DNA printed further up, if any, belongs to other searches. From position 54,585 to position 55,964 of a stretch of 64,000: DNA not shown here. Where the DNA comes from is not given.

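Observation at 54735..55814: Unrecognised P-loop (dethiobiotin-synthetase/SIMIBI-like) gene translationally embedded between argG and argC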

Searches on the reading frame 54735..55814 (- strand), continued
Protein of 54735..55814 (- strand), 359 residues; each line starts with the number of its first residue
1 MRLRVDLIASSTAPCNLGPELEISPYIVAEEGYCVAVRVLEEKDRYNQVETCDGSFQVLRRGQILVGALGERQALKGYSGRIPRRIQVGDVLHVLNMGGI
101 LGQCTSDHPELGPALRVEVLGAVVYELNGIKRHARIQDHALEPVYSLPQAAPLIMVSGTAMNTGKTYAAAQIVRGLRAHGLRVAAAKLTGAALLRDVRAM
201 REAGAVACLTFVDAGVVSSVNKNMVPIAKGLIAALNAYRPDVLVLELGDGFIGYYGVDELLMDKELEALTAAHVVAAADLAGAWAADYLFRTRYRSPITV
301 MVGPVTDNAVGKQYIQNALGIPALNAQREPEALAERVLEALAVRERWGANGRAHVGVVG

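Call 35: find_related_loci(query=A3, collection=metagenome_contigs, flank=8000)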
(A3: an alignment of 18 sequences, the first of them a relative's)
Query A3 (354 aa) in metagenome_contigs; peptide patterns used: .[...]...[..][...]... (x = any residue, [..] = any of these).
600 stretches matched a pattern (row limit reached: there are more); 595 encode a relative of the query (tblastn E <= 1e-3); the best 80 are kept; 80 distinct loci.
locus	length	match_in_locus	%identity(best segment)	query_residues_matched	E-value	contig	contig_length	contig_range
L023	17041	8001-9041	60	1-347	9e-136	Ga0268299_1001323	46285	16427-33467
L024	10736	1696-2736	58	1-346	1e-124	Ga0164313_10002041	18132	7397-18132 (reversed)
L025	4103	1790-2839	58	1-350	2e-125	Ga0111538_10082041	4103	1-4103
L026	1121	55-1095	58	1-346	1e-135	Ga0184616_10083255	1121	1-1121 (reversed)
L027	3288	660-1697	58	1-346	1e-126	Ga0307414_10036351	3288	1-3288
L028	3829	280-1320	58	1-347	1e-125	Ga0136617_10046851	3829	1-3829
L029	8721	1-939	60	34-346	5e-122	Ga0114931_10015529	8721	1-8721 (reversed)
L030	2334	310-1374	57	3-354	8e-129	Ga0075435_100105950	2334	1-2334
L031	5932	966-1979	57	1-338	1e-121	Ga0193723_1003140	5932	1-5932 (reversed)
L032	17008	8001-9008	57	3-338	2e-121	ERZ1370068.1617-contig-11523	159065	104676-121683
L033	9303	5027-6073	54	1-349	2e-121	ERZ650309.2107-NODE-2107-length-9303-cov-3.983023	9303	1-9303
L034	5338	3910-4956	57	1-346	9e-122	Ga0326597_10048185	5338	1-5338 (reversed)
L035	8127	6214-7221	57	3-338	2e-121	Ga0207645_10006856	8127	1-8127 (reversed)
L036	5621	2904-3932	56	4-346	3e-121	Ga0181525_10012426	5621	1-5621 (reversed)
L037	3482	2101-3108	57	3-338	5e-124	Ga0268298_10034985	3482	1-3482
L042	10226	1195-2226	56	3-346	2e-119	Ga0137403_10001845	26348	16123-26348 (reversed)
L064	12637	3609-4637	55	1-340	3e-114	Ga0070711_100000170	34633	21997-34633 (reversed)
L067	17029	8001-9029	55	3-342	7e-114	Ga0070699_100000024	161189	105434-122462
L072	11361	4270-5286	52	1-334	9e-113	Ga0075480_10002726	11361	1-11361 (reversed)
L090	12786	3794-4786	48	4-334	1e-105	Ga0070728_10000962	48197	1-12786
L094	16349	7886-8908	51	7-346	4e-105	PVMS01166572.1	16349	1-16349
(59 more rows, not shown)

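Call 41: find_homologous_proteins(query=A3, max_evalue=0.001)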
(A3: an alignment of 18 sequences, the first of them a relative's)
Query A3 (18 sequences) (354 aa, profile of the alignment): 6078 proteins with E <= 0.001 among 8000 candidates; the best 120 are listed.
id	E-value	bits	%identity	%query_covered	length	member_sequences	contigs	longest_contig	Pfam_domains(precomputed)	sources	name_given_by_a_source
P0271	4.2e-141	488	46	97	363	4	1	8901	-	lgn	-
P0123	4.3e-141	488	100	100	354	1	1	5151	-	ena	-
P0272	7.4e-141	487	47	97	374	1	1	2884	-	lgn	-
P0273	8.6e-141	487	46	97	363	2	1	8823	-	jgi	jgi:hypothetical protein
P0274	9.9e-141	487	47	97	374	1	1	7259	-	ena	-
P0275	1.0e-140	487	45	97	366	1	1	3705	-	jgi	jgi:hypothetical protein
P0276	1.6e-140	486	45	97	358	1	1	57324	-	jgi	jgi:hypothetical protein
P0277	1.7e-140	486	52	97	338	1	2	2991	-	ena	-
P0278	2.0e-140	486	49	97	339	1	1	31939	-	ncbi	-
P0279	2.6e-140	485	46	97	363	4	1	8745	-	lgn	-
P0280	2.8e-140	485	50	96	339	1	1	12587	-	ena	-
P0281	3.0e-140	485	49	97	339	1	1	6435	-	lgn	-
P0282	3.7e-140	485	45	97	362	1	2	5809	-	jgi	jgi:hypothetical protein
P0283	3.7e-140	485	44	97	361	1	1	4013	-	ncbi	-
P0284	3.7e-140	485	46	97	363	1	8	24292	-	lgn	-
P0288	4.2e-140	485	49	97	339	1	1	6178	-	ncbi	-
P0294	4.7e-140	485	49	97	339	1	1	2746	-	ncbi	-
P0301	1.1e-139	483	47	98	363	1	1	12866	-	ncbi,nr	ncbi:MAG TPA: hypothetical protein VNO70_09310 [Blastocatellia bacterium]|nr:hypothetical protein [B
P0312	3.5e-139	482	46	96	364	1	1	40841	-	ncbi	-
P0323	6.3e-139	481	48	96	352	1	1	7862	-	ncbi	-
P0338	1.1e-138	480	47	96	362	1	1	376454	-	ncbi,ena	-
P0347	1.5e-138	480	46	97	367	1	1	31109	-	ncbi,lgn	-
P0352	1.7e-138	479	46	97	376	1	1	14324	-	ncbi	-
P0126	2.2e-138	479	54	96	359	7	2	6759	-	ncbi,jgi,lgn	jgi:hypothetical protein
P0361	2.4e-138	479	46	97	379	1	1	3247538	-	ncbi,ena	-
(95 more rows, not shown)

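Call 42: list_cluster_members(proteins=[P0124, P0128, P0131, P0133, P0135, P0138, P0146, P0160, P0170, P0187])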
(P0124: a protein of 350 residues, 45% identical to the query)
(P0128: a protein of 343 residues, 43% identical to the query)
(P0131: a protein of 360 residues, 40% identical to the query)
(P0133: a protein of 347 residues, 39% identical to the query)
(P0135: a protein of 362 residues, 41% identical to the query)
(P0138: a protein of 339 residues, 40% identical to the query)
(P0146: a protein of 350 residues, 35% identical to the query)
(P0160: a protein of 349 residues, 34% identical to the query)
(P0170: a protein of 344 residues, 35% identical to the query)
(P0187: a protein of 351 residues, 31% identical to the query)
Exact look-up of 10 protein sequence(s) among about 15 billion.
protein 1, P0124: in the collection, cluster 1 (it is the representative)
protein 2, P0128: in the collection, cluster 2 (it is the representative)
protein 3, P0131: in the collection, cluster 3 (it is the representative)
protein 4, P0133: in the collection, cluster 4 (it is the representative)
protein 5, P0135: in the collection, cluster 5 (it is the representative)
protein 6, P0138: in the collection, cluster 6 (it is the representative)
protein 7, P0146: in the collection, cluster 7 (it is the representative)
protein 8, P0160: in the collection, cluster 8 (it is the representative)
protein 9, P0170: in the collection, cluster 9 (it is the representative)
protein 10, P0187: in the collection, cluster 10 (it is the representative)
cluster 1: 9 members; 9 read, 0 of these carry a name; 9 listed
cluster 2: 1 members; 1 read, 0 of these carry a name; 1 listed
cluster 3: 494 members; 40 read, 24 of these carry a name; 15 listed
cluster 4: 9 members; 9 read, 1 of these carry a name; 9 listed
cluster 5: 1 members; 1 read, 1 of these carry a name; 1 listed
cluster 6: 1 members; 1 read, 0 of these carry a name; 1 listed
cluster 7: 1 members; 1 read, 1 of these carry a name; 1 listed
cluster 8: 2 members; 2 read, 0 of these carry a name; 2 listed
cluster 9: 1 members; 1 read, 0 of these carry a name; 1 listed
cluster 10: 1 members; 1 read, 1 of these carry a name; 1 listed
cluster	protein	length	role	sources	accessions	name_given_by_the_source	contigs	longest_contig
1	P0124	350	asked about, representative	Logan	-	-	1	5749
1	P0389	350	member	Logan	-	-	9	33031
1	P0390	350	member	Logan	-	-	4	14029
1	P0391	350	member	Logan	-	-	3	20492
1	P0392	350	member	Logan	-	-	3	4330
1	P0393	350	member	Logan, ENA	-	-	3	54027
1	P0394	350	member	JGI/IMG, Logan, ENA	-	-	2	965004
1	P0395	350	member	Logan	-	-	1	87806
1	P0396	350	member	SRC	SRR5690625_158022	-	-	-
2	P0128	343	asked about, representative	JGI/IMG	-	-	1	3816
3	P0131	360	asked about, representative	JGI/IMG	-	hypothetical protein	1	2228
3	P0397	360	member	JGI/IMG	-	hypothetical protein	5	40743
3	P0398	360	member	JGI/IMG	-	hypothetical protein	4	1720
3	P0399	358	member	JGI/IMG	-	hypothetical protein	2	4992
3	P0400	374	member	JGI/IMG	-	hypothetical protein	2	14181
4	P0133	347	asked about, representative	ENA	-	-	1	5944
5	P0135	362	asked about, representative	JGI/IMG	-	hypothetical protein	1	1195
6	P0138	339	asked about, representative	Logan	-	-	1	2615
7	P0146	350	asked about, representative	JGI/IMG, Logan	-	hypothetical protein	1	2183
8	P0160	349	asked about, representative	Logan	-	-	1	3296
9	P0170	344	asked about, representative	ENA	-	-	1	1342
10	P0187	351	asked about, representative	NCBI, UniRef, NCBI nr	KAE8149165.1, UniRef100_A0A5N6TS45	hypothetical protein BDV25DRAFT_141057 [Aspergillus avenaceus] | P-loop containing nucleoside triphosphate hydrolase protein n=1 Tax=Aspergillus avenaceus ...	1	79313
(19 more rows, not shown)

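Call 56: find_encoding_contigs(protein=P0216, flank=8000, max_places=3)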
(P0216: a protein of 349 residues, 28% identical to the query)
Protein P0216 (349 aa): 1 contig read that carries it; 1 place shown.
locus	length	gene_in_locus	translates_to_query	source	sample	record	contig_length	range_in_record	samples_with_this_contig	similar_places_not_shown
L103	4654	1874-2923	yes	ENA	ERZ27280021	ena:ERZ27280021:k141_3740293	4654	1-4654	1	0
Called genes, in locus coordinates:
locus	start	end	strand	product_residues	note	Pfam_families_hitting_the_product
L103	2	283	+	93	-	?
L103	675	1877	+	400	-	PF00764:Arginosuc_synth, PF06508:QueC (weak), PF20979:Arginosuc_syn_C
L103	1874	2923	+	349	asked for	-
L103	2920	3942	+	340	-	PF02729:OTCace_N, PF00185:OTCace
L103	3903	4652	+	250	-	?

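Call 57: find_encoding_contigs(protein=P0187, flank=8000, max_places=2)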
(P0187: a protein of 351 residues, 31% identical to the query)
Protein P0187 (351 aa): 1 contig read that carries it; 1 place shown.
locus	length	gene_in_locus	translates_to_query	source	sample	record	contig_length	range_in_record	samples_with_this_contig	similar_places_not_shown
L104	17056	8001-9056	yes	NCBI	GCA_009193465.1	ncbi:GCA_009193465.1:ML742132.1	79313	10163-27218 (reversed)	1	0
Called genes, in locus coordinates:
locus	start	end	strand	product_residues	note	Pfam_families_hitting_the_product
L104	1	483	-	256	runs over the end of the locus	PF00106:adh_short, PF01370:Epimerase (weak), PF08659:KR, PF23441:SDR, PF13561:adh_short_C2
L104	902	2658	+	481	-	PF07690:MFS_1, PF00083:Sugar_tr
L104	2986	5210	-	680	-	PF00172:Zn_clus (weak), PF04082:Fungal_trans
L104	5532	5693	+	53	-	-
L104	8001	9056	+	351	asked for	-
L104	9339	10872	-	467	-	PF00285:Citrate_synt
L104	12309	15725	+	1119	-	PF24987:HEAT_EF3_N, PF24984:HEAT_EF3_GNC1, PF02463:SMC_N (faint), PF00005:ABC_tran, PF01926:MMR_HSR1 (faint), PF03193:RsgA_GTPase (faint), PF00005:ABC_tran, PF00385:Chromo (weak), +3 more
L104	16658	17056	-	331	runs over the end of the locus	PF01095:Pectinesterase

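Call 58: find_encoding_contigs(protein=P0226, flank=8000, max_places=2)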
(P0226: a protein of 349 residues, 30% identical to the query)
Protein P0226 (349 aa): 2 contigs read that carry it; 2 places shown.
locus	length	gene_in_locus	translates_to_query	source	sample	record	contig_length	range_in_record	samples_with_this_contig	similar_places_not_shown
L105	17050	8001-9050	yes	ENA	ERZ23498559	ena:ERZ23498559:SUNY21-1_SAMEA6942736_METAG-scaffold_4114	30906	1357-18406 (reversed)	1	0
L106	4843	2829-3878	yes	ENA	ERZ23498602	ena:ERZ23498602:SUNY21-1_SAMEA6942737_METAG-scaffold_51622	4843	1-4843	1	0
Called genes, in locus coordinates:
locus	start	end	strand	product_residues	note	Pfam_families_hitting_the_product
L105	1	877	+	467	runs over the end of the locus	PF01467:CTP_transf_like (weak), PF00294:PfkB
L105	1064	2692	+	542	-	PF00664:ABC_membrane (weak), PF02463:SMC_N, PF00005:ABC_tran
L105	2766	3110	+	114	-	PF04828:GFA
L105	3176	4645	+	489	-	PF00478:IMPDH, PF00571:CBS, PF00977:His_biosynth (faint), PF00571:CBS, PF01070:FMN_dh, PF03060:NMO (weak)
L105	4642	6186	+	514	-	PF00117:GATase, PF07722:Peptidase_C26, PF00958:GMP_synt_C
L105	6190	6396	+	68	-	-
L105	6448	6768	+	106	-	PF06865:Ppnp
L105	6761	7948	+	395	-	PF00155:Aminotran_1_2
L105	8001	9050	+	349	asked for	-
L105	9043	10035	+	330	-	PF01118:Semialdhyde_dh, PF22698:Semialdhyde_dhC_1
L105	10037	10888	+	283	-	PF00696:AA_kinase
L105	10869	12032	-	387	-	PF00202:Aminotran_3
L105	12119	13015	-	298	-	PF00126:HTH_1, PF03466:LysR_substrate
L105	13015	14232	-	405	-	PF02321:OEP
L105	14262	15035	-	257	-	PF01503:PRA-PH (faint), PF03819:MazG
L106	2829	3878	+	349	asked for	-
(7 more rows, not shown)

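Call 59: find_encoding_contigs(protein=P0164, flank=8000, max_places=2)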
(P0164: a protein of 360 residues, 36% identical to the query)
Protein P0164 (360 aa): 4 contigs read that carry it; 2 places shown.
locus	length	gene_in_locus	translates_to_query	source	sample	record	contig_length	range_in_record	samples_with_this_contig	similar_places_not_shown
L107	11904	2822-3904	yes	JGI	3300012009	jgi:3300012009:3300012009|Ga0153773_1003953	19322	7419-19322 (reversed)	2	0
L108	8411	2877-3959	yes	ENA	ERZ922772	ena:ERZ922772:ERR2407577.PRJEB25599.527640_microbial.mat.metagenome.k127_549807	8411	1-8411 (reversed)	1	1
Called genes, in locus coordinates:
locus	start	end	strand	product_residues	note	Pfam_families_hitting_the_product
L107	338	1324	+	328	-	PF00389:2-Hacid_dh, PF02826:2-Hacid_dh_C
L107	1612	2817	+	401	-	PF00764:Arginosuc_synth, PF03054:tRNA_Me_trans (weak), PF06508:QueC (weak), PF20979:Arginosuc_syn_C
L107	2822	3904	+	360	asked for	-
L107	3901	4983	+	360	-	PF02729:OTCace_N, PF00185:OTCace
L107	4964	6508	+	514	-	PF00206:Lyase_1, PF14698:ASL_C2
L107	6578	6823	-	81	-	-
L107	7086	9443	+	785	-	PF00750:tRNA-synt_1d, PF05746:DALR_1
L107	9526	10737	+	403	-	PF00009:GTP_EFTU, PF03144:GTP_EFTU_D2, PF03143:GTP_EFTU_D3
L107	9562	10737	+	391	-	PF00009:GTP_EFTU, PF03144:GTP_EFTU_D2, PF03143:GTP_EFTU_D3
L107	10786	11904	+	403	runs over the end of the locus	PF00009:GTP_EFTU, PF03144:GTP_EFTU_D2, PF03143:GTP_EFTU_D3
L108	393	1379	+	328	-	PF00389:2-Hacid_dh, PF02826:2-Hacid_dh_C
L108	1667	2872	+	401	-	PF00764:Arginosuc_synth, PF03054:tRNA_Me_trans (weak), PF06508:QueC (weak), PF20979:Arginosuc_syn_C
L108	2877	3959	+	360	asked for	-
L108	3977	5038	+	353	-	PF02729:OTCace_N, PF00185:OTCace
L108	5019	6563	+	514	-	PF00206:Lyase_1, PF14698:ASL_C2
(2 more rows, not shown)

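Call 63: list_cluster_members(proteins=[P0226, P0216, P0201, P0177, P0183, P0222, P0195, P0199, P0231, P0251])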
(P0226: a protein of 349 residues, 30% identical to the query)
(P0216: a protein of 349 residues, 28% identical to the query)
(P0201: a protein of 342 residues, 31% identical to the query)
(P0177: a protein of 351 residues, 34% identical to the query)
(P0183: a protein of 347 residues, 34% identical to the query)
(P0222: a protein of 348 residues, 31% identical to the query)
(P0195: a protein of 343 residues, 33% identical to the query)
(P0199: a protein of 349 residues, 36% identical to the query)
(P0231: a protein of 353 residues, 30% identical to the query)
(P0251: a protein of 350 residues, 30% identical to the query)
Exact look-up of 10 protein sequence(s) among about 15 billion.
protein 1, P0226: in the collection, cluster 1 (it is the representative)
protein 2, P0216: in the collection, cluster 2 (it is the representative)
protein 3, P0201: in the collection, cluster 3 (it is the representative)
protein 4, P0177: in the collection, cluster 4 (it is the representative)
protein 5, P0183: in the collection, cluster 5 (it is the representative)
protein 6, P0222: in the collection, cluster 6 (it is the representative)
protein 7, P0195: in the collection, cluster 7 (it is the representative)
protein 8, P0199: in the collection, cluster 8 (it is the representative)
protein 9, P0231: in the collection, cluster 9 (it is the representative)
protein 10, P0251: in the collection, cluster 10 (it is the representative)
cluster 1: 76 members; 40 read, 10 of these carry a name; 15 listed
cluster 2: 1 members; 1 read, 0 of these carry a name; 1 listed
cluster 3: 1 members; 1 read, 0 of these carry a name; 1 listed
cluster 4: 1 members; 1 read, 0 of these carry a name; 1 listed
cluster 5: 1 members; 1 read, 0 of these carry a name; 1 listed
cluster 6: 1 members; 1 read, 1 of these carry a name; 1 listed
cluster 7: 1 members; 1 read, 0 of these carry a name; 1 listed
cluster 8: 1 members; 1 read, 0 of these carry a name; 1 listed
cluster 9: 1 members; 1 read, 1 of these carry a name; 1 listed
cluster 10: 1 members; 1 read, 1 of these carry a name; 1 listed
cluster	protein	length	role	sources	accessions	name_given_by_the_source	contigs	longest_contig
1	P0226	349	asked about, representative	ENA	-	-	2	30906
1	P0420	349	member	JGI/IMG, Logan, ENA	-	hypothetical protein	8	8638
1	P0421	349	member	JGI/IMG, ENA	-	hypothetical protein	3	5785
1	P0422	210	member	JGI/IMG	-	glutamate formiminotransferase/formiminotetrahydrofolate cyclodeaminase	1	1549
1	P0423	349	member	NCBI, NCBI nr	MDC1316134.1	hypothetical protein N8251_01995 [Alphaproteobacteria bacterium] | hypothetical protein [Alphaproteobacteria bacterium]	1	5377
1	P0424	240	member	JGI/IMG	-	hypothetical protein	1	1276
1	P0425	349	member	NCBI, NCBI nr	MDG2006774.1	MAG: hypothetical protein P8J53_00135 [Alphaproteobacteria bacterium] | hypothetical protein [Alphaproteobacteria bacterium]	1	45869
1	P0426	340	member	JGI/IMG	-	hypothetical protein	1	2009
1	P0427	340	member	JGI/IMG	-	hypothetical protein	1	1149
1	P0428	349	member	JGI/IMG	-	hypothetical protein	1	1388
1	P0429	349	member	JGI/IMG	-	hypothetical protein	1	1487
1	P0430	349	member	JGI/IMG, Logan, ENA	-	-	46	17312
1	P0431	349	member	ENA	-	-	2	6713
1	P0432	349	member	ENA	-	-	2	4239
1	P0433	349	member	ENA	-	-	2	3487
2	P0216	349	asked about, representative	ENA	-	-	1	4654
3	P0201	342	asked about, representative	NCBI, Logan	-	-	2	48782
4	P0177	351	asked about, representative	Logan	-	-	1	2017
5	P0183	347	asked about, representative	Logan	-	-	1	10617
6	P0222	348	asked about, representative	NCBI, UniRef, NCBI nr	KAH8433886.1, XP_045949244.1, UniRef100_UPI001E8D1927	uncharacterized protein LDX57_011522 [Aspergillus melleus] | uncharacterized protein n=1 Tax=Aspergillus melleus TaxID=138277 RepID=UPI001E8D1927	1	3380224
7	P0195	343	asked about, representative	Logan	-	-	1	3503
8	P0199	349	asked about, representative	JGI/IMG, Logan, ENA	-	-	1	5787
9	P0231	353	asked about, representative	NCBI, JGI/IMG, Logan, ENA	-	hypothetical protein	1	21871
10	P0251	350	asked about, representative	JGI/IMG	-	hypothetical protein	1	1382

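Call 64: list_cluster_members(proteins=[P0278, P0288, P0294, P0283, P0312, P0323, P0338, P0347, P0352, P0361])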
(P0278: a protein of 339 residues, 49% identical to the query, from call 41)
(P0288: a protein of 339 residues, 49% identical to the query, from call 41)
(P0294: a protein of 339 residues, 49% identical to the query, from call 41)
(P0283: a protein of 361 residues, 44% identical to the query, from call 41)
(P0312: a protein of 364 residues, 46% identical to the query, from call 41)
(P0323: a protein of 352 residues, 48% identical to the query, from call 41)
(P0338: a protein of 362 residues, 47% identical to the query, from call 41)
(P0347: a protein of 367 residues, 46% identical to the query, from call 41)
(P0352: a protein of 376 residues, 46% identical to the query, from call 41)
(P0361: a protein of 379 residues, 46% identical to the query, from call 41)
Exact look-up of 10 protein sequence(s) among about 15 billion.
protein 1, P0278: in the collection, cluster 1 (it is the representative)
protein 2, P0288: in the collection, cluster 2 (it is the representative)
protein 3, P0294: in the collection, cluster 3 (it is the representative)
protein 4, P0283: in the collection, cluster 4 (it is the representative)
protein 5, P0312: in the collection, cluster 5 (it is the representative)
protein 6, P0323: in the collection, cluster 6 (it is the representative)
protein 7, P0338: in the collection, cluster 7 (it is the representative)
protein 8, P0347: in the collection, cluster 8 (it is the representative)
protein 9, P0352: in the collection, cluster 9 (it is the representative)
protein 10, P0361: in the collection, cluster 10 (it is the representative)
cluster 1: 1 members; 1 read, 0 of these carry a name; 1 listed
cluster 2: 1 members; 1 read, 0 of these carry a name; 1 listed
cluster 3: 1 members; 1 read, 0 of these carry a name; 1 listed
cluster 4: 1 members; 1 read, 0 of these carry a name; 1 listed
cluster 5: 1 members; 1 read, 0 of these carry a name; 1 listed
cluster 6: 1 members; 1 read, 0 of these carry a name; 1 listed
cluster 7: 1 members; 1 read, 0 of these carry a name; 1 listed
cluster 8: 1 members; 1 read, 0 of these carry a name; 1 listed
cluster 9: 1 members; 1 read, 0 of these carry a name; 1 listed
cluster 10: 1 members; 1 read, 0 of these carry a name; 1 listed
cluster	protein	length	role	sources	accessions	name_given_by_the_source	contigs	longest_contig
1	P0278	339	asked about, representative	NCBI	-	-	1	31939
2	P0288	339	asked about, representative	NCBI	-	-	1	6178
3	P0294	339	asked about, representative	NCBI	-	-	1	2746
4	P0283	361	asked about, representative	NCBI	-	-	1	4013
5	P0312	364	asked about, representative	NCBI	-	-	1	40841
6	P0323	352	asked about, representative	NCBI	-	-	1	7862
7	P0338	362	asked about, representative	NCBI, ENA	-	-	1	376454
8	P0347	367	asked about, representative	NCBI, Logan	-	-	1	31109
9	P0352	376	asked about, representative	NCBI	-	-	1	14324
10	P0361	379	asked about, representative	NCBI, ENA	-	-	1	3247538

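Call 68: search_protein_families(library=pfam, alignment_id=A5, max_evalue=0.00001)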
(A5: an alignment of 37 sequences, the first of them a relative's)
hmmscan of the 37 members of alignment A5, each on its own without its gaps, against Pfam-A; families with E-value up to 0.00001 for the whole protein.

A. member 1, L004:13283-14272:- (329 aa): 0 families

B. families by the number of members that match (of 37 scanned): 4 families
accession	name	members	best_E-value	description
PF00206.25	Lyase_1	13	1e-53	Lyase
PF07687.19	M20_dimer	13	1.6e-22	Peptidase dimerisation domain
PF01546.33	Peptidase_M20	12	3.1e-30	Peptidase family M20/M25/M40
PF04389.22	Peptidase_M28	1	4.1e-06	Peptidase family M28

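Call 71: search_protein_families(library=pfam, alignment_id=A6, max_evalue=0.00001)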
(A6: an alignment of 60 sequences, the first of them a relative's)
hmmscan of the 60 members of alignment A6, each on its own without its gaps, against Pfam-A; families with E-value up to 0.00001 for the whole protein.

A. member 1, L016:13387-14502:+ (371 aa): 2 families
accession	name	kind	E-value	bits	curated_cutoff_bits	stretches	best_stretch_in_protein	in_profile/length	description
PF01546.33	Peptidase_M20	-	2.5e-29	103.1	24.6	1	74-363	1-205/206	Peptidase family M20/M25/M40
PF07687.19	M20_dimer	-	2.3e-21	76.2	21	1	177-279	1-102/107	Peptidase dimerisation domain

B. families by the number of members that match (of 60 scanned): 59 families (the first 25 are shown)
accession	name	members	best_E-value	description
PF01546.33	Peptidase_M20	5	2.5e-29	Peptidase family M20/M25/M40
PF05343.19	Peptidase_M42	4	5.2e-83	M42 glutamyl aminopeptidase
PF02230.22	Abhydrolase_2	4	2.5e-51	Phospholipase/Carboxylesterase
PF04389.22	Peptidase_M28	4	1.6e-43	Peptidase family M28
PF02863.23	Arg_repressor_C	4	8.2e-17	Arginine repressor, C-terminal domain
PF01316.27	Arg_repressor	4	1.9e-14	Arginine repressor, DNA binding domain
PF04185.19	Phosphoesterase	3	1.1e-14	Phosphoesterase family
PF10282.15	Lactonase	3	4.4e-11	Lactonase, 7-bladed beta-propeller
PF07859.19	Abhydrolase_3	3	3.1e-09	alpha/beta hydrolase fold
PF00561.26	Abhydrolase_1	3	6.9e-09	alpha/beta hydrolase fold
PF12146.15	Hydrolase_4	3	3.4e-06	Serine aminopeptidase, S33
PF00326.27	Peptidase_S9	2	1.5e-43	Prolyl oligopeptidase family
PF00691.25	OmpA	2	1.2e-21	OmpA family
PF07676.18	PD40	2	1.8e-16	WD40-like Beta Propeller Repeat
PF08450.18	SGL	2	5.4e-11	SMP-30/Gluconolactonase/LRE-like region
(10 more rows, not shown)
